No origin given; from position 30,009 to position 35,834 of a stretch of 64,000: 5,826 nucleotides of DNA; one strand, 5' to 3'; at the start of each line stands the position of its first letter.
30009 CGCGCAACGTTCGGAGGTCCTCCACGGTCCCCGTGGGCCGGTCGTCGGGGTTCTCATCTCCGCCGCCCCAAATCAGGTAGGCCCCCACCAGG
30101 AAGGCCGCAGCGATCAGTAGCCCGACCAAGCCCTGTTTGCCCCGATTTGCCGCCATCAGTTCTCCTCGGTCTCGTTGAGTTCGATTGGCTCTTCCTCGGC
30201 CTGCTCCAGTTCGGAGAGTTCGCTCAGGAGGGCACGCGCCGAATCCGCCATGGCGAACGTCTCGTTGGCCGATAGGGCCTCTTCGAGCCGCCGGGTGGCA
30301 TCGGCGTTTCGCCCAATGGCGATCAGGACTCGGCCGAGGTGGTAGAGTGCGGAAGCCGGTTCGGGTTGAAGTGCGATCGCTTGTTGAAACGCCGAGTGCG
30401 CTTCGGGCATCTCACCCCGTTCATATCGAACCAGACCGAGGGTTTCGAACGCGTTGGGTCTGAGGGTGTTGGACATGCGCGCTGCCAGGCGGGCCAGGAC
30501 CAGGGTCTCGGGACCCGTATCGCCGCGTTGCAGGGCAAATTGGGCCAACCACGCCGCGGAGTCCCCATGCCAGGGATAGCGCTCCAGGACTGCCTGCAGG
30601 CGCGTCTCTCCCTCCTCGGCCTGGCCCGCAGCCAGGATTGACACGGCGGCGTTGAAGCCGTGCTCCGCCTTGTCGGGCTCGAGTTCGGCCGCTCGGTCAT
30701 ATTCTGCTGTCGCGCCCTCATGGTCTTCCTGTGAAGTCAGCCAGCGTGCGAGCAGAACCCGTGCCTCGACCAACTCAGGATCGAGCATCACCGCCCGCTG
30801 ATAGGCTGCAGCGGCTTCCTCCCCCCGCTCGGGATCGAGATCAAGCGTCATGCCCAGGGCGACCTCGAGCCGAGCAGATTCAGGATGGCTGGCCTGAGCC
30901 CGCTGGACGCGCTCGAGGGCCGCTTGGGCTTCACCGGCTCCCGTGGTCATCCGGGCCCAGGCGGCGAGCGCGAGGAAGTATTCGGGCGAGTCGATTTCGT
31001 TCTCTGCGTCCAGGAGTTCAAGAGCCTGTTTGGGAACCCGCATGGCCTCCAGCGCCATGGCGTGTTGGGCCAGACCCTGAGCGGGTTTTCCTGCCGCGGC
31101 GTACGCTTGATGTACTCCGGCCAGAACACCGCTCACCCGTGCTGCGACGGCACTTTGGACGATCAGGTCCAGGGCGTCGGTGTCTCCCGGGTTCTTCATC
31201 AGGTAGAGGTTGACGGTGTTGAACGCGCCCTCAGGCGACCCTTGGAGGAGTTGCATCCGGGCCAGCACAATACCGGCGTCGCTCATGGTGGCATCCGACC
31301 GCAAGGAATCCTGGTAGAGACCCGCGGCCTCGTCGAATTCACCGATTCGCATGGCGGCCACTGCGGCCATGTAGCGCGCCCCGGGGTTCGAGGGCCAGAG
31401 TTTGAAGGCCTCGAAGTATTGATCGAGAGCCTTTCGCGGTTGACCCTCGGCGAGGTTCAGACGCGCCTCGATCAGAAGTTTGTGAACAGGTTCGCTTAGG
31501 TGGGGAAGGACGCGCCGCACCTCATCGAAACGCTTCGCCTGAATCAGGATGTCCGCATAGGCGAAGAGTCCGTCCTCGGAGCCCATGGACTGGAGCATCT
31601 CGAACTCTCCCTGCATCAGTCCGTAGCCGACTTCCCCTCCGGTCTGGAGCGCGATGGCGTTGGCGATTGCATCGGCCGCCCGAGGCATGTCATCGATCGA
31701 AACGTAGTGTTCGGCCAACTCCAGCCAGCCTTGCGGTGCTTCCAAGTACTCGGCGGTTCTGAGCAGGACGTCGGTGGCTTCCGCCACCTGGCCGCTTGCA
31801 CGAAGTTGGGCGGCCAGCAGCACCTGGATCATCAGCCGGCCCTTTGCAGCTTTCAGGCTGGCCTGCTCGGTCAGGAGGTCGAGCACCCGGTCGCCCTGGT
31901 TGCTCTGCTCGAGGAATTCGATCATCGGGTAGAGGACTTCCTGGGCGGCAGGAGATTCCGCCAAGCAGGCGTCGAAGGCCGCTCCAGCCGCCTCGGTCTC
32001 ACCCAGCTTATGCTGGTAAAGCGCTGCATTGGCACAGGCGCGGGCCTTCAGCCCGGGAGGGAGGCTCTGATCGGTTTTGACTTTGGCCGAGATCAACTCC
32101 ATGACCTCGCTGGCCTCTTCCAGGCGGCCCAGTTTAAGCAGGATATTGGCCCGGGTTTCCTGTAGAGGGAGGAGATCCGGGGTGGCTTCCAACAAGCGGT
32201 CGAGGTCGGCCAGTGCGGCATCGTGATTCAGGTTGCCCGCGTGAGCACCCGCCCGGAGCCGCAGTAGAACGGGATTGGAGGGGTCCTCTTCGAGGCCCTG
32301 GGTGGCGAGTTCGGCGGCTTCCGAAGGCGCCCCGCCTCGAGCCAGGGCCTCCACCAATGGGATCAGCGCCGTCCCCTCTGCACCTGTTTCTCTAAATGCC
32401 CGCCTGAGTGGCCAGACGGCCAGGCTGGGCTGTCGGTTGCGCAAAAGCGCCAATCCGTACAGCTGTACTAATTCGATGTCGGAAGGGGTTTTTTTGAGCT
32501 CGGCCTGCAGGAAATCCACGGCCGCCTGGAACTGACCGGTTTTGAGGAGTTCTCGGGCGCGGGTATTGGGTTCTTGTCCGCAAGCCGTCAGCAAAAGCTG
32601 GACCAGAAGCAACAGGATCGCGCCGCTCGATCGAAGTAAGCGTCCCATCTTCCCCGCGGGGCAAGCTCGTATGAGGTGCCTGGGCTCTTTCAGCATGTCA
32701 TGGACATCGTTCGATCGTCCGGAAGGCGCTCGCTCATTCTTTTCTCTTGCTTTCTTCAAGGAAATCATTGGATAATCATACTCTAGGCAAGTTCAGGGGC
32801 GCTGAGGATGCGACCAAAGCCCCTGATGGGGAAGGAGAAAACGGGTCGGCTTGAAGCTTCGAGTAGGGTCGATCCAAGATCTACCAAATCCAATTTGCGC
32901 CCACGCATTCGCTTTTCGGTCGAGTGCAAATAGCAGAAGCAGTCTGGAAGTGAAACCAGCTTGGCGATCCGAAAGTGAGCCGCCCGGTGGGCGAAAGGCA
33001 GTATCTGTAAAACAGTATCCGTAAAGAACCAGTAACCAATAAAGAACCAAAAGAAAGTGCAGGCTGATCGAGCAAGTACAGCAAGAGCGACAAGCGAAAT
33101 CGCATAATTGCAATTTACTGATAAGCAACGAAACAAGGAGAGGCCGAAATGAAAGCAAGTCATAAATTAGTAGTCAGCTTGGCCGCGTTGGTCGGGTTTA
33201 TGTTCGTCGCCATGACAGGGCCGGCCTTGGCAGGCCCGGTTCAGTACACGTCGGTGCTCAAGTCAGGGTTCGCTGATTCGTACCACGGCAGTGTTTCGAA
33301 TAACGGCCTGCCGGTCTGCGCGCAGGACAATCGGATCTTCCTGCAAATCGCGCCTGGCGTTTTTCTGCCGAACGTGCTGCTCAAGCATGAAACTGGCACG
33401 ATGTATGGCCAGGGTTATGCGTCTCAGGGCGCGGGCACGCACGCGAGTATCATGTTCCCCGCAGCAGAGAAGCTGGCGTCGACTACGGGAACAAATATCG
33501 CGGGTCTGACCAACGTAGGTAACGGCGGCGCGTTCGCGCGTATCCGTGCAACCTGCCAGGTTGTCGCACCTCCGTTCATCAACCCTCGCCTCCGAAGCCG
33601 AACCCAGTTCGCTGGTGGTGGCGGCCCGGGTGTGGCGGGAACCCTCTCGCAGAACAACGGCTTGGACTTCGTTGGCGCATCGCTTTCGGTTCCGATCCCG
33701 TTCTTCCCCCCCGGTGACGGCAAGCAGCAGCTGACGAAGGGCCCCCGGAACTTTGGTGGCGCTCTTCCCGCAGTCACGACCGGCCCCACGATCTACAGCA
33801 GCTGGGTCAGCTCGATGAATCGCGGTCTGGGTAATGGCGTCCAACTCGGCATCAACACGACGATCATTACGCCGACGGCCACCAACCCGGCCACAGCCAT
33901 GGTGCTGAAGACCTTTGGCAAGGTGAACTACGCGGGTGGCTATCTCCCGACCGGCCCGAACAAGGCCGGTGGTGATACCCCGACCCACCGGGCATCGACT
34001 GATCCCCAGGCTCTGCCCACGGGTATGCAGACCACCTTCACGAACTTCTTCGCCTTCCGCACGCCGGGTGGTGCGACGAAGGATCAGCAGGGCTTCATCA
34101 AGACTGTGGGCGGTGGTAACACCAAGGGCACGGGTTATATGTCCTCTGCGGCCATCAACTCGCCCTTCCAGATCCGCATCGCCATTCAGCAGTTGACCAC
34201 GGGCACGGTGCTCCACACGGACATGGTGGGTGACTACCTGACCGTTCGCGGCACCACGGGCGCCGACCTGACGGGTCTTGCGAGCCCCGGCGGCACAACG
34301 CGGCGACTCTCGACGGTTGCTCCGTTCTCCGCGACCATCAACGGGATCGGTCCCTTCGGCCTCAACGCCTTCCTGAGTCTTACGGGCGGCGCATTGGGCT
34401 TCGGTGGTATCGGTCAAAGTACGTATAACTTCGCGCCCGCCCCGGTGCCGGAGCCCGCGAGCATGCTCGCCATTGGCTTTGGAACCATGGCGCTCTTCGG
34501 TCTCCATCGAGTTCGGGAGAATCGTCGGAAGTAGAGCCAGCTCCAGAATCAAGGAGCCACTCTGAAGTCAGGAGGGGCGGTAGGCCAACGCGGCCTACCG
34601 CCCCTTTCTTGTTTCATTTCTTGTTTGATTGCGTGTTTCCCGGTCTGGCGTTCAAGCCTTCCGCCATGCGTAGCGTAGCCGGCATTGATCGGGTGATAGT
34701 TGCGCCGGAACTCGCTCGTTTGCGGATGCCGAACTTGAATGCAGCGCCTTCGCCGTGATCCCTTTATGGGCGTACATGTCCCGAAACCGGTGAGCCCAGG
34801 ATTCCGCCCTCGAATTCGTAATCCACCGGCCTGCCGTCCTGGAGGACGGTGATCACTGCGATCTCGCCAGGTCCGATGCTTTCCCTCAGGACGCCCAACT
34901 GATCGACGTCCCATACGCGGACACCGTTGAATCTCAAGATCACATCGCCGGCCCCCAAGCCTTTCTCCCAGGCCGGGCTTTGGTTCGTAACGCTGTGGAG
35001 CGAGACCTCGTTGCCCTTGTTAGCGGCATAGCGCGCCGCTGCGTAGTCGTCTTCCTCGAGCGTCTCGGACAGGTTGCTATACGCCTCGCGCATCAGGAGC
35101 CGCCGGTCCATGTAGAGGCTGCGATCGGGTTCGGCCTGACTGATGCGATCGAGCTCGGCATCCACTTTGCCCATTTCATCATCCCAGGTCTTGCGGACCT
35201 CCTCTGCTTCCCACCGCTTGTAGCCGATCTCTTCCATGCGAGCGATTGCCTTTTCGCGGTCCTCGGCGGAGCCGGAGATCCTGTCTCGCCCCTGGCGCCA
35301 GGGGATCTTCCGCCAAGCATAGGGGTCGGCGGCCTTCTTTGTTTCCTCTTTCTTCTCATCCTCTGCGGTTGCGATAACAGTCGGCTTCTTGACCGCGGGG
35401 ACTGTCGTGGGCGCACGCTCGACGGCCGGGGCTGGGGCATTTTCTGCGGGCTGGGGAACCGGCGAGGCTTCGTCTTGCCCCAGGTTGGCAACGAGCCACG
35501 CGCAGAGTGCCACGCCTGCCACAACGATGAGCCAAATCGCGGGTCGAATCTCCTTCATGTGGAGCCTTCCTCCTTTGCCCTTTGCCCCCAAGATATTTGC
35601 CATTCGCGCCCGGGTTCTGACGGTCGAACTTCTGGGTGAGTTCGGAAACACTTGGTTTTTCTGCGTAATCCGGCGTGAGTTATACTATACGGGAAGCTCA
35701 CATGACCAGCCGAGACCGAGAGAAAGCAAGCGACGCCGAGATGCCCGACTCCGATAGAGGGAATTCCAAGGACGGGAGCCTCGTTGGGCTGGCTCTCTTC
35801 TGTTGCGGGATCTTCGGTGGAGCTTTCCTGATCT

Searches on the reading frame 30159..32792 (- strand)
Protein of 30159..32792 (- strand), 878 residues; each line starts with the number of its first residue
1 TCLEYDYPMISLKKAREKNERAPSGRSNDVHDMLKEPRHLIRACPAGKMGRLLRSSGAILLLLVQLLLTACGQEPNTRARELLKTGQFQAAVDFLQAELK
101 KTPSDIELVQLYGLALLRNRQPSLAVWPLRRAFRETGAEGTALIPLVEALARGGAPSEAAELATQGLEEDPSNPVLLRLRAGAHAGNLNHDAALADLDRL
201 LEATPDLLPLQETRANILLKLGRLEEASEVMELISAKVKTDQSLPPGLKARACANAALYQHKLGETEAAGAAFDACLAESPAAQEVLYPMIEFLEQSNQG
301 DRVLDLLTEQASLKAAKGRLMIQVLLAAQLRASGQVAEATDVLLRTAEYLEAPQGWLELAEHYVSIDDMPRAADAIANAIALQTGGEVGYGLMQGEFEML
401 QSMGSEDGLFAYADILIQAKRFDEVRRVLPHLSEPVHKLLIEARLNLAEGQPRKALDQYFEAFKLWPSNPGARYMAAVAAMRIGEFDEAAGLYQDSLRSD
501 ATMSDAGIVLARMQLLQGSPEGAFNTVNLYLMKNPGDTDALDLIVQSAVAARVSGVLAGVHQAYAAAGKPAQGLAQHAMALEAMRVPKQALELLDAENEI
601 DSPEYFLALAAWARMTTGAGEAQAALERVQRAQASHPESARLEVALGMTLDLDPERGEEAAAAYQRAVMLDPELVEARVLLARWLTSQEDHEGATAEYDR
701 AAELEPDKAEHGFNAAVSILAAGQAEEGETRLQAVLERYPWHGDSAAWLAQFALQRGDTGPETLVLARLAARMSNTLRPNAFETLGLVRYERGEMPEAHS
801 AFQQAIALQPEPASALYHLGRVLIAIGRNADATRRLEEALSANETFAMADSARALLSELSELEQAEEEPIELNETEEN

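Call 46: search_protein_families(library=pfam, proteins=[window:30159-32792:-], max_evalue=0.0001)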
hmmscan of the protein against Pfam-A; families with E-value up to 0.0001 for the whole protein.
window:30159-32792:- (878 aa): 16 families
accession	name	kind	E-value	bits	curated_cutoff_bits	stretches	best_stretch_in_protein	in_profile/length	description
PF14559.12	TPR_19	-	4.2e-32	110.7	25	2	791-855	3-67/68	Tetratricopeptide repeat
PF13428.12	TPR_14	-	5e-23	79.7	23.5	0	443-477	8-42/44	Tetratricopeptide repeat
PF13432.12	TPR_16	-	6e-23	81.4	32.7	2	443-501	4-62/65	Tetratricopeptide repeat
PF07719.23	TPR_2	-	1.3e-21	75.2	27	0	780-811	2-33/34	Tetratricopeptide repeat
PF13414.12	TPR_11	-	8e-16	57.9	26.8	1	786-823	1-38/42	TPR repeat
PF12895.13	ANAPC3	-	1.7e-15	57.5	27.2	0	439-494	26-80/82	Anaphase-promoting complex, cyclosome, subunit 3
PF23914.1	TPR_CcmH_CycH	-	2.1e-13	50.8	42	0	784-845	55-119/158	Cytochrome c-type biogenesis protein H TPR domain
PF13181.12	TPR_8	-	4.8e-12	45.5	25.7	0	250-281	1-32/34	Tetratricopeptide repeat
PF00515.34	TPR_1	-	5.1e-11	42.4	27.8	0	784-811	6-33/34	Tetratricopeptide repeat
PF13176.12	TPR_7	-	1.5e-09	37.6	27.9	0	477-500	6-31/36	Tetratricopeptide repeat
PF13431.12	TPR_17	-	3.1e-09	36.8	24.4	0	801-832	1-32/34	Tetratricopeptide repeat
PF25064.1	ARM_TT21_5th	-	2e-08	35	27.8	0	189-292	16-114/117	TT21 fifth ARM repeats domain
PF13371.12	TPR_9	-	2.4e-07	31.1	35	0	184-233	5-54/73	Tetratricopeptide repeat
PF14561.12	TPR_20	-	8.3e-07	29.7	25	0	800-860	9-68/90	Tetratricopeptide repeat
PF23300.3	HEAT_Nup120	-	2e-05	25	29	0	801-859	14-75/170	Nucleoporin Nup120, HEAT repeats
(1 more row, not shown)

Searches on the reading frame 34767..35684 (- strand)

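Call 47: search_protein_families(library=pfam, proteins=[window:34767-35684:-], max_evalue=0.0001)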
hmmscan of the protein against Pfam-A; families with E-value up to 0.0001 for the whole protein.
window:34767-35684:- (306 aa): 2 families
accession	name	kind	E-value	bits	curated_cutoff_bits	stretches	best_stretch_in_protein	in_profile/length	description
PF13180.12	PDZ_2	-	7.3e-07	29.8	27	1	225-290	12-77/80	PDZ domain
PF17820.7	PDZ_6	-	1.9e-06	27.9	27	1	232-263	5-36/54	PDZ domain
